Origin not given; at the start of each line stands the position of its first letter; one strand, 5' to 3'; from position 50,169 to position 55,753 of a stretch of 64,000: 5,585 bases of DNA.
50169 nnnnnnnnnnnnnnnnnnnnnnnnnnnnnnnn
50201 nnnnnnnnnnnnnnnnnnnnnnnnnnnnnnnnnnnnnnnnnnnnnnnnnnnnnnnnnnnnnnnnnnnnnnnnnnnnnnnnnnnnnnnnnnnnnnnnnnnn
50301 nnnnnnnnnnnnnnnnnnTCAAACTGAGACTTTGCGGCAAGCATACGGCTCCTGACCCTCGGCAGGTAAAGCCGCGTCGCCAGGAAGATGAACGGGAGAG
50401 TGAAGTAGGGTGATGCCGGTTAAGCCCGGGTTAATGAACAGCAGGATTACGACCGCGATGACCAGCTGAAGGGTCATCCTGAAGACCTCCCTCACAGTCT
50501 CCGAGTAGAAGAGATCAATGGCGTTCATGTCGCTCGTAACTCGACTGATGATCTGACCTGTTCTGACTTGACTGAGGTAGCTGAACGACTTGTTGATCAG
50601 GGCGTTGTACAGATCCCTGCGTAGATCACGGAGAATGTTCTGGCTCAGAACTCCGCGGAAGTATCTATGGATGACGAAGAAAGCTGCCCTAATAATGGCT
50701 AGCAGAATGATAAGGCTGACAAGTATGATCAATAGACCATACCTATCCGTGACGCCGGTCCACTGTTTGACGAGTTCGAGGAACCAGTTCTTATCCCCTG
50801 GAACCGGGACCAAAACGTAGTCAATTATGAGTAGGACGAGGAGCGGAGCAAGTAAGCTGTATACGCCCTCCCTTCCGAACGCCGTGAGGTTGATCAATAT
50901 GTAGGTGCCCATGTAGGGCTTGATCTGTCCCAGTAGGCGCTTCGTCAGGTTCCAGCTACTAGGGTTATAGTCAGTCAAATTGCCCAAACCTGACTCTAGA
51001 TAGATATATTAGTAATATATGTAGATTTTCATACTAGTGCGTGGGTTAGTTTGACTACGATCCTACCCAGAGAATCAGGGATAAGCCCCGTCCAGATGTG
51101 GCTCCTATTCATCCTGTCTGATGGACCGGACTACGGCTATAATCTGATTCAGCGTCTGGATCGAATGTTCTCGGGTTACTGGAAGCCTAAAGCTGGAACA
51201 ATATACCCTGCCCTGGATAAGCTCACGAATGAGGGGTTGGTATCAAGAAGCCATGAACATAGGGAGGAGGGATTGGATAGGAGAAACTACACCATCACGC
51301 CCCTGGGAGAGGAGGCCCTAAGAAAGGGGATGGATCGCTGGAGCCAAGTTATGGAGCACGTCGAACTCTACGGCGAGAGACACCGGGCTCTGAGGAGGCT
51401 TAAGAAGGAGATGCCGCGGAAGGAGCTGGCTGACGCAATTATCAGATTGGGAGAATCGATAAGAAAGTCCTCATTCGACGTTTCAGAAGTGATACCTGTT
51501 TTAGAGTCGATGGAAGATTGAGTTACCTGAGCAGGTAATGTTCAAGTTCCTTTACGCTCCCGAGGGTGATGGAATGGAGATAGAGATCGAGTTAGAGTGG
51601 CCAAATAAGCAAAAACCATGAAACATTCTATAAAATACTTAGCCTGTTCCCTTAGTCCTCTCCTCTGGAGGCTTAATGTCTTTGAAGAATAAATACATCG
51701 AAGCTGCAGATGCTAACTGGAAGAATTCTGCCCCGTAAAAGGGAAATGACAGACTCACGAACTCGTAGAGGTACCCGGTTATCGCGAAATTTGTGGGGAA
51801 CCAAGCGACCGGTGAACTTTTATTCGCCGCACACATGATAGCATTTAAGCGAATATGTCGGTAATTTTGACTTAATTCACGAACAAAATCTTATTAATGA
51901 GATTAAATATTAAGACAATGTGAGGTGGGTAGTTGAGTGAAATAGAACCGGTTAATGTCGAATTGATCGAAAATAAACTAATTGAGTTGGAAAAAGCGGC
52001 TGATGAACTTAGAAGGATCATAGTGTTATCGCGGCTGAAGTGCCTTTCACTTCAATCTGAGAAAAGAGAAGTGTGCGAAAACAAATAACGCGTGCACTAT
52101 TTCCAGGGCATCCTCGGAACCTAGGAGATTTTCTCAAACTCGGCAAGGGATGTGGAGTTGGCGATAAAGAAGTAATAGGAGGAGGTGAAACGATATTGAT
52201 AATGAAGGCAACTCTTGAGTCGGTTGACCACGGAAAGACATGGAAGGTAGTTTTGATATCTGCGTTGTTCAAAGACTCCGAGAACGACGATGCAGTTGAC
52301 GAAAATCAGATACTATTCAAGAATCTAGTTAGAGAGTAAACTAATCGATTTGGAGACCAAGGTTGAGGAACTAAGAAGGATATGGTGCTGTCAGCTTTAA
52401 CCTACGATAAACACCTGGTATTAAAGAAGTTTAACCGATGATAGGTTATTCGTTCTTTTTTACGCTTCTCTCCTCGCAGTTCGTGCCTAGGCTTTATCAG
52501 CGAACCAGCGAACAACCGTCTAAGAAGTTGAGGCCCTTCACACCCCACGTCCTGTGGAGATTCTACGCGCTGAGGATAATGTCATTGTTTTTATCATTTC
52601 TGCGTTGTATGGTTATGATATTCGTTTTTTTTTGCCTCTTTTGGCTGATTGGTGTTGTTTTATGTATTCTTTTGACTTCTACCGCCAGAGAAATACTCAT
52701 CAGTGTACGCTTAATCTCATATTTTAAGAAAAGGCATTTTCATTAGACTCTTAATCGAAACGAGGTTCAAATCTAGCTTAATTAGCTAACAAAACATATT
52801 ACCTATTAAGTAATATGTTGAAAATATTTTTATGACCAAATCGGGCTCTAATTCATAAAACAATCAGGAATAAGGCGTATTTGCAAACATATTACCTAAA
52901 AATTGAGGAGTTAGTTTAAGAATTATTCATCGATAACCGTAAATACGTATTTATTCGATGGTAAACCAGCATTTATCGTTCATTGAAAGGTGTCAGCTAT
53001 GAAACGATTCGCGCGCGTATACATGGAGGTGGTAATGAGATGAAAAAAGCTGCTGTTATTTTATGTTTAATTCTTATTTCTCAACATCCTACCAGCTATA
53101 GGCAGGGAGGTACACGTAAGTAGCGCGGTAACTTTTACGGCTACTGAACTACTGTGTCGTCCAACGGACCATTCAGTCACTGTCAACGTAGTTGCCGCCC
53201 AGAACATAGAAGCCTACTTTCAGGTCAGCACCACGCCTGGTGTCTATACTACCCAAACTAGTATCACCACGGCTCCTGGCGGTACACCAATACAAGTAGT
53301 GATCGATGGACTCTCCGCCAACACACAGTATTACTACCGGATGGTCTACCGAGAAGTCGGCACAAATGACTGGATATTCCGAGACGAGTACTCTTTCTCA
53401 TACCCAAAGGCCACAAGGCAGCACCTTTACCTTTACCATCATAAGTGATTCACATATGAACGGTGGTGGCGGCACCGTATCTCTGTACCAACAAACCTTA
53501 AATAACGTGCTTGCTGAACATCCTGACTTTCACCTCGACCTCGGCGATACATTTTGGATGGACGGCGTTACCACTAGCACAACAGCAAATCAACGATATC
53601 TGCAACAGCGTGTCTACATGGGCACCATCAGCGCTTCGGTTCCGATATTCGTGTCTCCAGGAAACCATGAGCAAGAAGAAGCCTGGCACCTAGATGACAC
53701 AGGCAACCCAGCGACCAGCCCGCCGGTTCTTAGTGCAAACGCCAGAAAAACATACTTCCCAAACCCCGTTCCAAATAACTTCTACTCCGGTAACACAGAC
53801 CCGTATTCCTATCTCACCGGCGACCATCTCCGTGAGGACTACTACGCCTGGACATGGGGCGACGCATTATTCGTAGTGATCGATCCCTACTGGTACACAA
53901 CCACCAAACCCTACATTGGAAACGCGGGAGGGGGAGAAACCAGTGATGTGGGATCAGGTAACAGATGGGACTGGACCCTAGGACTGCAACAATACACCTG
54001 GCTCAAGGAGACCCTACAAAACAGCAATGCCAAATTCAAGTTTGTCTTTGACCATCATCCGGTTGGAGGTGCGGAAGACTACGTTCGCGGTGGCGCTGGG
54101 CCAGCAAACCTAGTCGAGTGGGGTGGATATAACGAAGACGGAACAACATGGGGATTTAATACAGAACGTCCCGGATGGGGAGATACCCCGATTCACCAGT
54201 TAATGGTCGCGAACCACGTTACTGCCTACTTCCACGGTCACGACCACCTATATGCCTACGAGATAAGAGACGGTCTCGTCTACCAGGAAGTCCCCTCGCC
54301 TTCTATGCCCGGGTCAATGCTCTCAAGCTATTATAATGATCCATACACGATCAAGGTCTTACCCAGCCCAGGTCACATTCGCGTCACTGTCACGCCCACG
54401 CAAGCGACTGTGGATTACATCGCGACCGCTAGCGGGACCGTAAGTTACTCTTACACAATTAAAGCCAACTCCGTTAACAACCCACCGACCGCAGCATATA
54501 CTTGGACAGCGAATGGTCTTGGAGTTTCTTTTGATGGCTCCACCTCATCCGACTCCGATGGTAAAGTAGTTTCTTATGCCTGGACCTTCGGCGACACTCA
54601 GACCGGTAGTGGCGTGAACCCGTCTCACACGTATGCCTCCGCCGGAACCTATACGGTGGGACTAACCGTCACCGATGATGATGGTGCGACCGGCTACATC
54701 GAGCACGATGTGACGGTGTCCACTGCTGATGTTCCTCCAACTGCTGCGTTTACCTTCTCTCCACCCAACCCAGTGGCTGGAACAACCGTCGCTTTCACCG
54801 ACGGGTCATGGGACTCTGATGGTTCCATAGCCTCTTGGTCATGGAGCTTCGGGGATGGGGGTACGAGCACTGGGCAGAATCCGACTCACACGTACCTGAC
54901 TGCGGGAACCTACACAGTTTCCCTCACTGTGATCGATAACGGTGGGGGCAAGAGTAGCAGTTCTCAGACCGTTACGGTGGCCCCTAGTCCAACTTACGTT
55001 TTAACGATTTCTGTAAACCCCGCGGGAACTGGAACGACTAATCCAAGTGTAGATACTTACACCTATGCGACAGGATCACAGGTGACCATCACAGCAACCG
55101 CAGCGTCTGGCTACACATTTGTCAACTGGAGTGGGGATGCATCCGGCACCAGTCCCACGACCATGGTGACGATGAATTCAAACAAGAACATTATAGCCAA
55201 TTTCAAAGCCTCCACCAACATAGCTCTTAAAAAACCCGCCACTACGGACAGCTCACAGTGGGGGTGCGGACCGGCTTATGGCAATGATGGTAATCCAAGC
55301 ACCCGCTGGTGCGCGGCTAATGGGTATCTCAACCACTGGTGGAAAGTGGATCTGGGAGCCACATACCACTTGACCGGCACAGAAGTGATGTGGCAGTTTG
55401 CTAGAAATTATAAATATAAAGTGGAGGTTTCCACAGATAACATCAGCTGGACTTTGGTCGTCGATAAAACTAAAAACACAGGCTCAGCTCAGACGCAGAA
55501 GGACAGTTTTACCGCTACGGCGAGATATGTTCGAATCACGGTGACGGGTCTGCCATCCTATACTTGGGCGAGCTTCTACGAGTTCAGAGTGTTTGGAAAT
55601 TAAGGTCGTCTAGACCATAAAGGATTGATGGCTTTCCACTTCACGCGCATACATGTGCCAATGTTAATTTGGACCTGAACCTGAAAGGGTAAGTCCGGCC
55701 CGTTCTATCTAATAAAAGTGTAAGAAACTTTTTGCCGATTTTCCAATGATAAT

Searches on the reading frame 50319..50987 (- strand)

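Call 24: search_protein_families(library=pfam, proteins=[window:50319-50987:-], max_evalue=0.001)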
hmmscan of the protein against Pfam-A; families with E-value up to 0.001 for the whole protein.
window:50319-50987:- (222 aa): 1 family
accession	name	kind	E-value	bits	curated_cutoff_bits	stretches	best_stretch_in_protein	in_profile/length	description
PF00664.28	ABC_membrane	-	6.5e-18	65.8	28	1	43-199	14-153/274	ABC transporter transmembrane region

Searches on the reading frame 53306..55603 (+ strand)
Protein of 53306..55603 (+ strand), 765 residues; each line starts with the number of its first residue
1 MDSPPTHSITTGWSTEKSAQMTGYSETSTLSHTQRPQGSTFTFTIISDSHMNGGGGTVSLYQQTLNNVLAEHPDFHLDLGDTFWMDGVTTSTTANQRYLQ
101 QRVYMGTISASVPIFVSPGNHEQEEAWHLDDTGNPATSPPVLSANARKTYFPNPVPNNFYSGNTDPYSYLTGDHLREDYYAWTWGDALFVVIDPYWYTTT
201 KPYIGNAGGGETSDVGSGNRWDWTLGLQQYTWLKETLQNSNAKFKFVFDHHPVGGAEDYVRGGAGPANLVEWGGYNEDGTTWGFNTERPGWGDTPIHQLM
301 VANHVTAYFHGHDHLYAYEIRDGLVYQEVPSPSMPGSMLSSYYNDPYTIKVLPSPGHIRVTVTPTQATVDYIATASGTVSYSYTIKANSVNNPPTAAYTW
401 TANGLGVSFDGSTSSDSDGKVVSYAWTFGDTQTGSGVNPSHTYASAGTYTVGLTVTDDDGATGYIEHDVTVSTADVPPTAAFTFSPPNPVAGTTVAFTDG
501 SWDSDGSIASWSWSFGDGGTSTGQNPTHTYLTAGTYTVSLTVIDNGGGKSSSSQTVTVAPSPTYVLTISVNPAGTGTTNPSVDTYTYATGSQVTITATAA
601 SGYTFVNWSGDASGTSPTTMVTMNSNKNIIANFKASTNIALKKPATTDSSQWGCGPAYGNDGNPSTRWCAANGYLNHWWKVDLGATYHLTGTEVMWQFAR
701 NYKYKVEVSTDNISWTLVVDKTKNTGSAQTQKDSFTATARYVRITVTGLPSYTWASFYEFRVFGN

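Call 24: search_protein_families(library=pfam, proteins=[window:53306-55603:+], max_evalue=0.001)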
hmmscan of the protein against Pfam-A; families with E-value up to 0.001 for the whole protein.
window:53306-55603:+ (765 aa): 8 families
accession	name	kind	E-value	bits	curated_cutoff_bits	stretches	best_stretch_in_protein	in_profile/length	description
PF18911.6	PKD_4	-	2.5e-40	136.8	27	2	393-468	3-80/85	PKD domain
PF00801.26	PKD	-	1.5e-25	89.4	23.5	2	485-554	5-77/80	PKD domain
PF00754.31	F5_F8_type_C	-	1.8e-19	70.5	28.2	1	646-760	5-127/127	F5/8 type C domain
PF22633.2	F5_F8_type_C_2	-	6.2e-19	68.9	27.8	1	660-744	3-91/91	NedA-like, galactose-binding domain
PF18998.6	Flg_new_2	-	7.7e-15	55.1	23.6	1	567-636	2-72/73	Divergent InlB B-repeat domain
PF00149.33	Metallophos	-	2e-11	45.1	21.5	1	42-315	2-190/191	Calcineurin-like phosphoesterase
PF22352.2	K319L-like_PKD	-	1.6e-09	38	27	2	499-558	18-84/84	K319L-like, PKD domain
PF09423.15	PhoD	-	5.2e-07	29.5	27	1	108-277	82-239/343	PhoD-like phosphatase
